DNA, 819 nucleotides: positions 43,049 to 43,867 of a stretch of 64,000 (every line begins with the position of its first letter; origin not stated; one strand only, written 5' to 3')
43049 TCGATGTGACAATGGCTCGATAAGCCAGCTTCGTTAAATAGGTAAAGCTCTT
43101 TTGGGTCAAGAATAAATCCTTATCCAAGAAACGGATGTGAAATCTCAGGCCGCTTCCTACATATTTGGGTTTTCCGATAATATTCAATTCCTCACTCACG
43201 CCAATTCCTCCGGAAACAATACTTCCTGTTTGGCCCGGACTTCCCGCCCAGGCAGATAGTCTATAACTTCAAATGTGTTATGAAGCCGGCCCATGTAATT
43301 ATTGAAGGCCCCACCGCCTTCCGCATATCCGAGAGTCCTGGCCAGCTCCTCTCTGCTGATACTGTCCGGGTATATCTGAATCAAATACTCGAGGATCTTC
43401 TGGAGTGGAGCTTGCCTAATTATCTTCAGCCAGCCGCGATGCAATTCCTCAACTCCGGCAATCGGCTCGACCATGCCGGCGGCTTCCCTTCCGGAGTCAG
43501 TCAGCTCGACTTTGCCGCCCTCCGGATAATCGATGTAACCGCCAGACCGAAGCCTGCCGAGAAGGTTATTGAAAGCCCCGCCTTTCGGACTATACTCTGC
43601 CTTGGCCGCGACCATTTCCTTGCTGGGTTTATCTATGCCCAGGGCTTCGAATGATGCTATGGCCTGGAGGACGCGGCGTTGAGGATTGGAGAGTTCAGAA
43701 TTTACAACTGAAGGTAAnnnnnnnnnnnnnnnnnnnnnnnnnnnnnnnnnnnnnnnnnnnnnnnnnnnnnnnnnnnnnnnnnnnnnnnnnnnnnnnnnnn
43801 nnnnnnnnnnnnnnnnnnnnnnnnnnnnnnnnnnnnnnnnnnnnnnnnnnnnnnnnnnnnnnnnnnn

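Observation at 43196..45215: HerA/DUF87-like ATPase with a duplicated C-terminal winged-helix-like module, preceded by a zinc-ribbon protein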

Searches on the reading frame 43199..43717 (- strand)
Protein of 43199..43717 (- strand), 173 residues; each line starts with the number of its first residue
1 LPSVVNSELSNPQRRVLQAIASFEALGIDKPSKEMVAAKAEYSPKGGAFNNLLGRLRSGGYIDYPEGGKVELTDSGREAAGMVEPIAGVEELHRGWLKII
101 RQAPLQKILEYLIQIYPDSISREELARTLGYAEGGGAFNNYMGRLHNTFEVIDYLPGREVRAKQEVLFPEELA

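Call 34: search_solved_structures(query=A2, max_evalue=10, show_alignments=2)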
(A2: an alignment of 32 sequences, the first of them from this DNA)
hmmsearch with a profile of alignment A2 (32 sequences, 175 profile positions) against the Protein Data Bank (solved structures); distinct sequences matched with E-value up to 10: 29.
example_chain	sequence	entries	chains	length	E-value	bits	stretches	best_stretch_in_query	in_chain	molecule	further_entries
5zr4_A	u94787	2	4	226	0.00039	23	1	19-86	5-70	Metal-dependent transcriptional regulator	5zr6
3vb2_A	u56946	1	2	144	0.0045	19.5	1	13-118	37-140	Multiple antibiotic resistance protein marR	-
8ylf_A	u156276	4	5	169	0.0052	19.3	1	42-118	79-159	MarR family transcriptional regulator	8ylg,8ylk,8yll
4jba_A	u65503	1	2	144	0.022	17.3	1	13-118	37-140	Multiple antibiotic resistance protein MarR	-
2h09_A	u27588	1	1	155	0.092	15.3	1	40-92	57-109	Transcriptional regulator mntR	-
3vod_A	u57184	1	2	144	0.17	14.5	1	48-118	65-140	Multiple antibiotic resistance protein marR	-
5h3r_A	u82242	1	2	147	0.17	14.4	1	48-118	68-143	Multiple antibiotic resistance protein MarR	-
1fjl_A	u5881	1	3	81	0.22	14.1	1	119-151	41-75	PAIRED PROTEIN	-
3bni_A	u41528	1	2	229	0.27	13.8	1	18-82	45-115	Putative TetR-family transcriptional regulator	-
9lyv_A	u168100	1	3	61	0.29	13.7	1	104-150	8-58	Paired mesoderm homeobox protein 2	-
2dah_A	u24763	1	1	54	0.31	13.6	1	48-86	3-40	Ubiquilin-3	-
1r22_A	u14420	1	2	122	0.34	13.4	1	122-163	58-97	Transcriptional repressor smtB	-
4gnk_E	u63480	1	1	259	0.41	13.2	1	71-123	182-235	1-phosphatidylinositol 4,5-bisphosphate phosphodiesterase beta-3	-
8ylh_A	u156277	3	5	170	0.42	13.1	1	44-106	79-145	Regulatory protein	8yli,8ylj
9ow2_A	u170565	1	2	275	0.49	12.9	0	72-106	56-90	Exported protein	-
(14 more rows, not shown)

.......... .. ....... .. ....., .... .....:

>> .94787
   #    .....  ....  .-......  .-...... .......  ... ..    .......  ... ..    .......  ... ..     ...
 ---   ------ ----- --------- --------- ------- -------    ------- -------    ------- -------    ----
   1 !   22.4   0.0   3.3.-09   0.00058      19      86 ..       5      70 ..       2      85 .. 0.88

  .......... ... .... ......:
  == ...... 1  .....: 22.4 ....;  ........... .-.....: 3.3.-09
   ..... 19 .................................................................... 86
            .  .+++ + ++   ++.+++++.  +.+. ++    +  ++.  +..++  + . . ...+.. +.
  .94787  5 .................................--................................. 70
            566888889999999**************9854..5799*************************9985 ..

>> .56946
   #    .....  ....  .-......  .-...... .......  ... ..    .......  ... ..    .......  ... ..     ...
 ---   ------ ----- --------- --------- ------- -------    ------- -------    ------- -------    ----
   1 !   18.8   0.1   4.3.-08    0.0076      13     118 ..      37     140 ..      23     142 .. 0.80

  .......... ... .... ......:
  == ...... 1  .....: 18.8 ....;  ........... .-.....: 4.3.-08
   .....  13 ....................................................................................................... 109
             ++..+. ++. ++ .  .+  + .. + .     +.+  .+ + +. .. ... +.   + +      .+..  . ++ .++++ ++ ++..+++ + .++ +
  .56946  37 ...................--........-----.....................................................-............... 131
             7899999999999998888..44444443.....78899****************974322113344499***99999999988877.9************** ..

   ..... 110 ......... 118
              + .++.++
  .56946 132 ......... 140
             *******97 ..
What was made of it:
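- On Winged helix-turn-helix DNA-binding domains (DtxR/MarR/HrcA-like): DtxR-like 5zr4 E 3.9e-4 and MarR (call 34).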

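Call 35: search_protein_families(library=pfam, alignment_id=A2, max_evalue=1)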
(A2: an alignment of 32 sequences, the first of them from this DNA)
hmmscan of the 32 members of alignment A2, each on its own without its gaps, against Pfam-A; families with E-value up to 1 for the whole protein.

A. member 1, seq(173 aa): 1 family
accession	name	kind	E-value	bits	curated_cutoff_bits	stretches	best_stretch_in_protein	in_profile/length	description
PF14338.12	Mrr_N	-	0.08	13.5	29.5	1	55-79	60-84/87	Mrr N-terminal domain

B. families by the number of members that match (of 32 scanned): 41 families (the first 25 are shown)
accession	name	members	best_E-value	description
PF03444.21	HrcA_DNA-bdg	13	3.8e-06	Winged helix-turn-helix transcription repressor, HrcA DNA-binding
PF14338.12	Mrr_N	12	0.0054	Mrr N-terminal domain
PF13412.12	HTH_24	4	8.8e-05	Winged helix-turn-helix DNA-binding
PF14947.12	HTH_45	2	4.9e-06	Winged helix-turn-helix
PF12802.13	MarR_2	2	0.0012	MarR family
PF13545.12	HTH_Crp_2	2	0.0092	Crp-like helix-turn-helix domain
PF09821.14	AAA_assoc_C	2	0.011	C-terminal AAA-associated domain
PF01325.25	Fe_dep_repress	2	0.013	Iron dependent repressor, N-terminal DNA binding domain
PF17782.7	DprA_WH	2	0.033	DprA winged helix domain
PF07381.18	EarA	2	0.056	EarA-like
PF04023.20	FeoA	1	0.0018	FeoA domain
PF21715.3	CggR_N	1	0.0079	CggR N-terminal DNA binding domain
PF25213.1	HVO_A0261_N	1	0.02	HVO_A0261 N-terminal domain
PF12840.13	HTH_20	1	0.031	Helix-turn-helix domain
PF11609.13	DUF3248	1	0.033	Protein of unknown function (DUF3248)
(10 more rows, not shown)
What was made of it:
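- On Winged helix-turn-helix DNA-binding domains (DtxR/MarR/HrcA-like): HrcA_DNA-bdg in 13 of 32 members and Mrr_N in 12 of 32 (call 35).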

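Call 49: find_homologous_proteins(query=A2, max_evalue=0.001)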
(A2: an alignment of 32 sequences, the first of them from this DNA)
Query A2 (32 sequences) (173 aa, profile of the alignment): 86 proteins with E <= 0.001 among 4911 candidates.
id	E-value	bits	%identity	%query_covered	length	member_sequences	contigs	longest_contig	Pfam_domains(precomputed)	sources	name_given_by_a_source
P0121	5.4e-60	220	87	97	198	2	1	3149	-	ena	-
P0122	1.9e-59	218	46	94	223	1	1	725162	-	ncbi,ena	-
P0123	4.8e-46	174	44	82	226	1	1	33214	-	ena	-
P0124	4.4e-33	132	38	86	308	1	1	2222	-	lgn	-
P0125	9.5e-31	124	36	93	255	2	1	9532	-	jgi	jgi:uncharacterized protein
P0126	7.2e-30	122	27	77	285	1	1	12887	-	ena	-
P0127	1.6e-29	120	36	89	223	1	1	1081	-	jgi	jgi:hypothetical protein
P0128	8.2e-29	118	35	79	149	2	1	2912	-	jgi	-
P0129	8.6e-29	118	26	76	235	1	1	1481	-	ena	-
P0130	8.9e-29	118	29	97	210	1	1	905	-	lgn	-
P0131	2.1e-28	117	28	77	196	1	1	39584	-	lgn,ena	-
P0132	5.7e-28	115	39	65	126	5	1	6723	-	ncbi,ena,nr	ncbi:MAG TPA: hypothetical protein VKU02_01670 [Gemmataceae bacterium]|nr:hypothetical protein [Gemm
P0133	9.9e-28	115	27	76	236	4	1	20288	-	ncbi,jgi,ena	-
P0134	1.0e-27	115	34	76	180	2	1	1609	-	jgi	jgi:hypothetical protein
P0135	2.1e-27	114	28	86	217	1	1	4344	-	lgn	-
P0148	1.2e-24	104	32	82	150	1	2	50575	-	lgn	-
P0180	1.3e-17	82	35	60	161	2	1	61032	-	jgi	-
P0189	1.0e-14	72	31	64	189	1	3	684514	-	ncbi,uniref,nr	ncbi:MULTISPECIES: hypothetical protein [unclassified Mesorhizobium]|uniref:hypothetical protein n=1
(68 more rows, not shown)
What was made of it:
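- Tried and rejected: Stand-alone tandem-wHTH proteins (call 49).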

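Call 50: find_encoding_contigs(protein=P0122, flank=8000, max_places=1)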
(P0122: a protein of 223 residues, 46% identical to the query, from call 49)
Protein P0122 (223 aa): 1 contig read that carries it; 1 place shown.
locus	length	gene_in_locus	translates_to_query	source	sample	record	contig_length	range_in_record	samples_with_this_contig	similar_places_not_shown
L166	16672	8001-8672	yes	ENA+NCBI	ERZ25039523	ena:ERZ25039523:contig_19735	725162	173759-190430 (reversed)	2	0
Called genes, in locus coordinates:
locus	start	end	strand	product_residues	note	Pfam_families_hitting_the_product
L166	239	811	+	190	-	-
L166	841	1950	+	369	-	PF13481:AAA_25, PF03796:DnaB_C, PF06745:ATPase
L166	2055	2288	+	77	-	-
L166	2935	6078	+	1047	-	-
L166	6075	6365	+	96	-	-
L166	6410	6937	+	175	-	-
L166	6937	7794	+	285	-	PF01935:DUF87 (weak), PF05872:HerA_C (faint)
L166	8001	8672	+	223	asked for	-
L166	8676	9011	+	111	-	-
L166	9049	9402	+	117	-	PF28055:VVA0879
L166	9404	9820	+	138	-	-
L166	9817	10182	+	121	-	-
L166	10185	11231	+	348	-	PF13404:HTH_AsnC-type (faint), PF13412:HTH_24 (faint), PF07750:GcrA (weak)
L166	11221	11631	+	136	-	-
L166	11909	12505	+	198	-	-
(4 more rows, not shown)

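Call 51: find_encoding_contigs(protein=P0131, flank=8000, max_places=1)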
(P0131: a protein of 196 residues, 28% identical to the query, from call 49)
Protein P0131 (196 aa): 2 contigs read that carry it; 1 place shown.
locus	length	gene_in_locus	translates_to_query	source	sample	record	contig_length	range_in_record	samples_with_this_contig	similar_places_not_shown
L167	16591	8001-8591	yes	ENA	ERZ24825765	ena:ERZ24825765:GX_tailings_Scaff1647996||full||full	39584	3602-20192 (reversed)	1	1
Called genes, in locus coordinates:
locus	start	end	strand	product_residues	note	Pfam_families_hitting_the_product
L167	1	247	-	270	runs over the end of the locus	-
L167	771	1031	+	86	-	-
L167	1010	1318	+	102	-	-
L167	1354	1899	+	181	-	PF00188:CAP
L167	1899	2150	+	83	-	-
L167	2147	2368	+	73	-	-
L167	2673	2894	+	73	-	-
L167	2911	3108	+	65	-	-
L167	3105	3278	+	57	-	-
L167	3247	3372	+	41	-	-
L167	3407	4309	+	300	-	PF05257:CHAP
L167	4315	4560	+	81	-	-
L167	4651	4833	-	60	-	-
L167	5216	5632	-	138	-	-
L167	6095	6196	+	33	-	-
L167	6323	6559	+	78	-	-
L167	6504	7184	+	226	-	-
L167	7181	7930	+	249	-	PF09588:YqaJ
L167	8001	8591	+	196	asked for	-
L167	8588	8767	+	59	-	-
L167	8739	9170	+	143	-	-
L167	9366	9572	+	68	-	-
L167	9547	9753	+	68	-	-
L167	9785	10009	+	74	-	-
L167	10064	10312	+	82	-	-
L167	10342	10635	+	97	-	-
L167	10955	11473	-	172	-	-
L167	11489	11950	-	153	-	-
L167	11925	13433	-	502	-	PF01476:LysM (weak)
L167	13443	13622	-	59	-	-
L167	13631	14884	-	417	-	-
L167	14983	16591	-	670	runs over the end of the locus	-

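Call 65: predict_structure(alignment_id=A2)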
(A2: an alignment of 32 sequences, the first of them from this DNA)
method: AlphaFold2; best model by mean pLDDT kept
length: 173 residues; sequences in the alignment: 32
mean_pLDDT: 94.8   pTM: 0.87
mean pLDDT of the five models: 94.8, 94.7, 94.5, 94.0, 93.7
residues with pLDDT >= 90: 162; 70-90: 4; 50-70: 2; < 50: 5
segments of 3 or more residues with pLDDT < 50: 1-5
pLDDT, mean of each block of 10 residues (from residue 1): 62 98 97 97 96 98 97 97 95 97 98 98 98 94 97 97 96 89
secondary structure, 60 per line:
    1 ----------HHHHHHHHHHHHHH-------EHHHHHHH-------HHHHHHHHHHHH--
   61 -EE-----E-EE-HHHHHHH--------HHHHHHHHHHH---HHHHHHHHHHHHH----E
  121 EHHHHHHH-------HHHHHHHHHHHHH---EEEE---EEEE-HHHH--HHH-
elements in order: H11-24 H33-39 H47-58 H74-80 H89-99 H103-115 H122-128 H136-148 E152-155 E159-162 H164-167
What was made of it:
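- On Winged helix-turn-helix DNA-binding domains (DtxR/MarR/HrcA-like): The model shows H-H-H-beta-beta twice, pLDDT 94.8 (call 65).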

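Call 69: fold_search(model_id=the predicted structure, library=pdb)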
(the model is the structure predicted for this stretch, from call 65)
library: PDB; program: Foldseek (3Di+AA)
matches with E <= 10: 1340; with E <= 0.001: 0
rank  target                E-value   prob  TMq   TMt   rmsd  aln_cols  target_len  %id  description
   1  7xrb_A                3.5e-03  0.99  0.32  0.26  13.7       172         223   11  human STK19 dimer (released 2023-06-07)
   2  1u8r_A                1.2e-02  0.99  0.35  0.28  15.3       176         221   16  Crystal Structure of an IdeR-DNA Complex Reveals a Conformational Change in Activated IdeR for Base-specific Interacti (released 2004-10-05)
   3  2v9v                  1.2e-02  0.98  0.29  0.36  11.9       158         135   14  Crystal Structure of Moorella thermoacetica SelB(377-511) (released 2007-09-11)
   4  1x1a                  1.3e-02  0.87  0.29  0.16  13.1       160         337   19  Crystal structure of BchU complexed with S-adenosyl-L-methionine (released 2006-07-18)
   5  7b24_B                1.4e-02  1.00  0.35  0.27  13.6       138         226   20  DtxR-like iron-dependent regulator IdeR (P39G variant) complexed with cobalt and its consensus DNA-binding sequence (released 2021-03-03)
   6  5f8c_B                1.4e-02  0.85  0.26  0.14  13.4       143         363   14  Rv2258c-unbound (released 2016-06-29)
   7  5f8f_B                1.5e-02  0.84  0.26  0.14  13.4       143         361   14  Rv2258c-SFG (released 2016-06-29)
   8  1fx7_A                1.6e-02  1.00  0.36  0.28  13.2       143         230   17  CRYSTAL STRUCTURE OF THE IRON-DEPENDENT REGULATOR (IDER) FROM MYCOBACTERIUM TUBERCULOSIS (released 2001-03-07)
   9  7b24_C                1.6e-02  0.99  0.35  0.27  13.6       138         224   20  DtxR-like iron-dependent regulator IdeR (P39G variant) complexed with cobalt and its consensus DNA-binding sequence (released 2021-03-03)
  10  5f8e_C                1.6e-02  0.84  0.26  0.14  14.0       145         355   14  Rv2258c-SAH (released 2016-06-29)
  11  5f8e_A                1.7e-02  0.95  0.29  0.16  13.8       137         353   17  Rv2258c-SAH (released 2016-06-29)
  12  9er2_Q                1.8e-02  0.93  0.32  0.26  14.3       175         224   11  PolII-TCR-STK19 structure. (released 2024-12-04)
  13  3lmm_B                1.8e-02  0.90  0.27  0.10  13.8       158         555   16  Crystal Structure of the DIP2311 protein from Corynebacterium diphtheriae, Northeast Structural Genomics Consortium Ta (released 2010-02-16)
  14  8rdm                  1.9e-02  0.87  0.28  0.16  13.8       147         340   16  Holomycin methyltransferase DtpM with SAH (released 2024-10-16)
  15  5hso_C                2.0e-02  1.00  0.35  0.47   9.1       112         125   19  Crystal structure of MYCOBACTERIUM TUBERCULOSIS MARR FAMILY PROTEIN Rv2887 complex with DNA (released 2017-02-01)
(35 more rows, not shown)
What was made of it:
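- Closest known: DtxR/IdeR, MarR and HrcA-type winged-helix DNA-binding domains. Same: Each repeat has the wHTH fold, and the conserved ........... motif aligns with the DtxR recognition helix (calls 34, 35, 69).
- Checked: Each repeat models as a wHTH: the C-terminal model has pLDDT 94.8 and pTM 0.87 (call 65), with weak but consistent DtxR, MarR and HrcA matches (calls 34, 35, 69).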

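Call 73: find_encoding_contigs(protein=P0148, flank=7000, max_places=1)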
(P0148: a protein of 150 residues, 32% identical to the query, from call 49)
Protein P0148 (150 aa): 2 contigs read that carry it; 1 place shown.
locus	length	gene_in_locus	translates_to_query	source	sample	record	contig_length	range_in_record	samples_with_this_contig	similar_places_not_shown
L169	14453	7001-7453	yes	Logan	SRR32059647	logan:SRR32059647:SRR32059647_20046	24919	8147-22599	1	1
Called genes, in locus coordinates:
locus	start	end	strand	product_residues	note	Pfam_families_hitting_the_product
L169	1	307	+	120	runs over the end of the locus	-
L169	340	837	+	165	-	PF06737:Transglycosylas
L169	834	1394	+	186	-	-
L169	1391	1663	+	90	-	-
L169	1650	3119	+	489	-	-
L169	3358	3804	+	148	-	-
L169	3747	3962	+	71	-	-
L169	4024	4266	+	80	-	PF19474:DUF6011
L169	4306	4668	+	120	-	-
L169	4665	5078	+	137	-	-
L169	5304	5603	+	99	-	-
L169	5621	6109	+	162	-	-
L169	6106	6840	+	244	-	PF01935:DUF87 (weak)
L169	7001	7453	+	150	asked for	-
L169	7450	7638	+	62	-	-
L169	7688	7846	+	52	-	-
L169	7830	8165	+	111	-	-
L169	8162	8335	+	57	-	-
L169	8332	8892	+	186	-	-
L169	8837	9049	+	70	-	-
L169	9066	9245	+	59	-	-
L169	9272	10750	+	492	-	PF06074:Portal_Mu, PF21919:P23-45_portal_barrel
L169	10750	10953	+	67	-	-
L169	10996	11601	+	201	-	-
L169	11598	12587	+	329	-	-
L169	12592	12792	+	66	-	-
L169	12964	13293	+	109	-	-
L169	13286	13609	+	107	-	-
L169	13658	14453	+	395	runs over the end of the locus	-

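Call 74: find_encoding_contigs(protein=P0189, flank=7000, max_places=1)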
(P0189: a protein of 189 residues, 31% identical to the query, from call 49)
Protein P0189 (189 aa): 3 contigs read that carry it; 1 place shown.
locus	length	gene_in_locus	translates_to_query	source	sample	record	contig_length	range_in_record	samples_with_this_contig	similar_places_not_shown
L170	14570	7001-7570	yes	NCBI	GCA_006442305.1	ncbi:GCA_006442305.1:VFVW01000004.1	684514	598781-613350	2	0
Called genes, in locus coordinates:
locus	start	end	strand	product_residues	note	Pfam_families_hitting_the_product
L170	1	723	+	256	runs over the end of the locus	-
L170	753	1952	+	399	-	-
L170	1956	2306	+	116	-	-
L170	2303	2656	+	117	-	-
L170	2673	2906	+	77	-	PF00550:PP-binding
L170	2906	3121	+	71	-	-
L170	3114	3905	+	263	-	-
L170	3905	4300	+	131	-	-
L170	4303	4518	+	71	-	PF08279:HTH_11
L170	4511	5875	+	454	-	PF05970:PIF1 (weak), PF13604:AAA_30, PF13245:AAA_19, PF01443:Viral_helicase1 (faint), PF13538:UvrD_C_2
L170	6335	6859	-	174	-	-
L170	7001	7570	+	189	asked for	-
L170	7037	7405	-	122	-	-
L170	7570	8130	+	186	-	PF00436:SSB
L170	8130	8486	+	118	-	PF13392:HNH_3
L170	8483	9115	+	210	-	-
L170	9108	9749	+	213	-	-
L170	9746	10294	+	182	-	-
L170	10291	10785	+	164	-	-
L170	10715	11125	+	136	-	PF12728:HTH_17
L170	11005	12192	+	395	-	PF00589:Phage_integrase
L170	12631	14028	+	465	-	-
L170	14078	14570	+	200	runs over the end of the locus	PF13628:DUF4142, PF03713:DUF305 (weak)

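Call 75: find_encoding_contigs(protein=P0180, flank=7000, max_places=1)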
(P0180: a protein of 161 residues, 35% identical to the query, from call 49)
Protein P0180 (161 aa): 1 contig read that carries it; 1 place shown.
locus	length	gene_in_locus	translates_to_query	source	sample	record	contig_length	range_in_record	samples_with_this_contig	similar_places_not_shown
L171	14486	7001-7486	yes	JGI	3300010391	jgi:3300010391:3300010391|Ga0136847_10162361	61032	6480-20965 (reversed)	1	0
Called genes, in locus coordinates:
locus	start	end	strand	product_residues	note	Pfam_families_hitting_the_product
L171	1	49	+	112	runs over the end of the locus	-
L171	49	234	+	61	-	-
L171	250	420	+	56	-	-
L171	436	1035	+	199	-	PF01551:Peptidase_M23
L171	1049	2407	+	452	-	PF13229:Beta_helix (weak)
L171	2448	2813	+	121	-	-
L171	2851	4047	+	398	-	PF18897:Gp3-like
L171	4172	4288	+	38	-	-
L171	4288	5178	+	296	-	-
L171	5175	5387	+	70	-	-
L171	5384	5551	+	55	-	-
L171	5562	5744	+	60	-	-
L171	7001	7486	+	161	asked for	-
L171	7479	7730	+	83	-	-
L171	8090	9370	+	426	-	PF18073:Zn_ribbon_LapB, PF01695:IstB_IS21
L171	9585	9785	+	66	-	-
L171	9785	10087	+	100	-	-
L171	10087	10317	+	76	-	-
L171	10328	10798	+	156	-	-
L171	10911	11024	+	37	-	-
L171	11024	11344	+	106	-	-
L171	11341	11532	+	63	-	-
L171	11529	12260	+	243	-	-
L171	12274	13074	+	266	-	PF02735:Ku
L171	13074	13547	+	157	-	-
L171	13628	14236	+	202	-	PF01726:LexA_DNA_bind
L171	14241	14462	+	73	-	-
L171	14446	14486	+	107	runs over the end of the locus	-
